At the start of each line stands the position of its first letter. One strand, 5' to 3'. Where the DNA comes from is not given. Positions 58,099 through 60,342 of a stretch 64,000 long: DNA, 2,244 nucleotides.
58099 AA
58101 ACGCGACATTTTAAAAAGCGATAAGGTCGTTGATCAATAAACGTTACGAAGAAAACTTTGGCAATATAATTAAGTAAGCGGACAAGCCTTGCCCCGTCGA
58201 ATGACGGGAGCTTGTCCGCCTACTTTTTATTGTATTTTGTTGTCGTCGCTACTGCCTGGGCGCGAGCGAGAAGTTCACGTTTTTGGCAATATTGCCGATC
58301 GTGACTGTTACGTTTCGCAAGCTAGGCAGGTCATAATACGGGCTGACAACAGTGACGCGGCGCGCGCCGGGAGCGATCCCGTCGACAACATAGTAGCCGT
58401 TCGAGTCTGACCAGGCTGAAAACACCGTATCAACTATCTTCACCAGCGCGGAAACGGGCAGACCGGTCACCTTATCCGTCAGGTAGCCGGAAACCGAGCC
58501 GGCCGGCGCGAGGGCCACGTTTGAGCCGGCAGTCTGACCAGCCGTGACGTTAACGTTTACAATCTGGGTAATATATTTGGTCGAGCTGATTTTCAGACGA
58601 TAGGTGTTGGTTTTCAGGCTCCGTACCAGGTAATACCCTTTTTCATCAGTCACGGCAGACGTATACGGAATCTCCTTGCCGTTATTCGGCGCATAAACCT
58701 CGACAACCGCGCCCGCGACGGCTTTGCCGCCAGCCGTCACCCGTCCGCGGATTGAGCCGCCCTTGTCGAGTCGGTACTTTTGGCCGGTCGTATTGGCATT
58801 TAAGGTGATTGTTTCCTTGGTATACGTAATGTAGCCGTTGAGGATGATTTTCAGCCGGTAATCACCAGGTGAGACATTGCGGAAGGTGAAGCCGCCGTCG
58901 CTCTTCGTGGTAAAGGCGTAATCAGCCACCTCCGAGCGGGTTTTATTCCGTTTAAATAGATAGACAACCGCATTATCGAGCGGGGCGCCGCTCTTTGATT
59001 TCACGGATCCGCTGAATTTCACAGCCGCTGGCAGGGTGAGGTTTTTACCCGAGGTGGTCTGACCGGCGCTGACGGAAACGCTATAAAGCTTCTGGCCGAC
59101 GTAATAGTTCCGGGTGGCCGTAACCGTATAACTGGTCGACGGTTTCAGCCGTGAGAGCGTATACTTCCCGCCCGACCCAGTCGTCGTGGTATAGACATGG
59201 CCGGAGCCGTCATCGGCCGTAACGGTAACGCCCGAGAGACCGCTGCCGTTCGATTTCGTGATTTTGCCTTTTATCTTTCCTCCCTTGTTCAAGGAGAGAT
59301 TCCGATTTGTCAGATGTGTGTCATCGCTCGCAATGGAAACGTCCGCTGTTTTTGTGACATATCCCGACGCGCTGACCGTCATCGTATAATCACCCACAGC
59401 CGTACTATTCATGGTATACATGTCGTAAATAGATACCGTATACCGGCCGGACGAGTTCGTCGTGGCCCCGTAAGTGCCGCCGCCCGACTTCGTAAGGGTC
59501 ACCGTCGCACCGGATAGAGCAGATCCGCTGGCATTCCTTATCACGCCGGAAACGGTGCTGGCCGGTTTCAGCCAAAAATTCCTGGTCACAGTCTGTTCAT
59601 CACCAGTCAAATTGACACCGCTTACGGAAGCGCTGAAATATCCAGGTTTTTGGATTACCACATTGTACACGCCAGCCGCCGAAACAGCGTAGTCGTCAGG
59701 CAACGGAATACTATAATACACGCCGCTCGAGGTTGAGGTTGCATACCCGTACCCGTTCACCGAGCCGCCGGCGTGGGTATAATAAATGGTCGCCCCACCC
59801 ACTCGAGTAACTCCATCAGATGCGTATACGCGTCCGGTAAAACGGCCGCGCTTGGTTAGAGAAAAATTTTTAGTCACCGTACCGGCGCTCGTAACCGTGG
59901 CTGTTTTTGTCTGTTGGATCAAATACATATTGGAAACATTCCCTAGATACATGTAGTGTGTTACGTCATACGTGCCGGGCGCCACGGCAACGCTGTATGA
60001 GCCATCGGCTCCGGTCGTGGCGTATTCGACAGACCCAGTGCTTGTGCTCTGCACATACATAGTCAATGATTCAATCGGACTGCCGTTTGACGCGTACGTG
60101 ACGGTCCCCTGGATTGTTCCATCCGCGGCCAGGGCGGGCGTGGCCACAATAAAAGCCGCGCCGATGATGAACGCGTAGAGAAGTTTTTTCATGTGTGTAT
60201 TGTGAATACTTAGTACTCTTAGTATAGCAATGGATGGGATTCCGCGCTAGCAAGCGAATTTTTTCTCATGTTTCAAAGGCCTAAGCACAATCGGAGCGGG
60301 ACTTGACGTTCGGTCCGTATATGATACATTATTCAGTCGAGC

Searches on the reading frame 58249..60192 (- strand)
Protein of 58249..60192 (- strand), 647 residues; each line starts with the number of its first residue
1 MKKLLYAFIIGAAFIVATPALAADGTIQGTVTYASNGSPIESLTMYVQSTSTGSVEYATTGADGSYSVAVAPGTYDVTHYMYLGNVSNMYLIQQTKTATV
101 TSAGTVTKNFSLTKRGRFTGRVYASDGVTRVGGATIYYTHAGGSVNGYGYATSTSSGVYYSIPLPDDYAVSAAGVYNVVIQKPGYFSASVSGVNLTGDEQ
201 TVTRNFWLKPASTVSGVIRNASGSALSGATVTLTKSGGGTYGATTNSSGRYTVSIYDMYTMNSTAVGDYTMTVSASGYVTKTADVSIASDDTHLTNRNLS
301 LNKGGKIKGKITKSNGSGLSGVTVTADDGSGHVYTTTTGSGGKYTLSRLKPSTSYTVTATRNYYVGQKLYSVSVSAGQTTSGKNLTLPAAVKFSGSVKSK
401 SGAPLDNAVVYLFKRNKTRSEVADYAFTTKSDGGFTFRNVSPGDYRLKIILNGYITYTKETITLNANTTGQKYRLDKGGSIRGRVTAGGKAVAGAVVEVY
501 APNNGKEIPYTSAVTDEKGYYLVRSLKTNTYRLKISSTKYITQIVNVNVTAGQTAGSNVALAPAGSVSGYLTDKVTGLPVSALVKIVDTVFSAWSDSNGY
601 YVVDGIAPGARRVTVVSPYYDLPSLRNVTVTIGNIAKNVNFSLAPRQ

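Call 80: search_protein_families(library=pfam, proteins=[window:58249-60192:-], max_evalue=0.001)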
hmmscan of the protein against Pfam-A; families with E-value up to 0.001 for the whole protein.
window:58249-60192:- (647 aa): 14 families
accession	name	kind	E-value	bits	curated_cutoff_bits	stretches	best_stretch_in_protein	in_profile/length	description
PF13620.12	CarboxypepD_reg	-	5.8e-74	244.9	32.3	6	307-387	2-81/82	Carboxypeptidase regulatory-like domain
PF13715.12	CarbopepD_reg_2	-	2e-30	105.1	32.2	3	214-298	1-75/88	CarboxypepD_reg-like domain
PF17802.7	SpaA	-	5.6e-15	55.7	23.1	1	398-471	9-83/91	Prealbumin-like fold domain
PF17210.9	SdrD_B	-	4.6e-13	49.8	29.7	1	314-361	19-66/112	SdrD B-like domain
PF09430.16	EMC7_beta-sandw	-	1e-12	48.8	26.6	0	410-464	12-59/122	ER membrane protein complex subunit 7, beta-sandwich domain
PF14686.12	fn3_3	-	8.1e-10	38.8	24.4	1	410-469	15-72/75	Polysaccharide lyase family 4, domain II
PF20598.4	DUF6795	-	1.4e-09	38.6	27.4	0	481-549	1-68/103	Domain of unknown function (DUF6795)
PF02369.22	Big_1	-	2.8e-09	37.4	34.9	1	212-286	19-91/93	Bacterial Ig-like domain (group 1)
PF08308.17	PEGA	-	1.4e-08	34.9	20.8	0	264-300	32-66/71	PEGA domain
PF10670.15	DUF4198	-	5.6e-08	33.6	34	0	473-533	141-203/209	Domain of unknown function (DUF4198)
PF24025.1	Ig_DR_A0283-like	-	1e-06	29.4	27.1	0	392-449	8-62/102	DR_A0283-like, Ig-like domain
PF22904.2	NOMO1-like_2nd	-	0.00013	22.5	27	0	394-448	7-59/90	BOS complex subunit NOMO1-like, second beta sandwich domain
PF23194.1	NOMO_5th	-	0.00014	22.6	27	0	41-103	17-82/89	NOMO fifth transthyretin-like domain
PF00775.27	Dioxygenase_C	-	0.00041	20.3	27.3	0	511-536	76-102/182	Dioxygenase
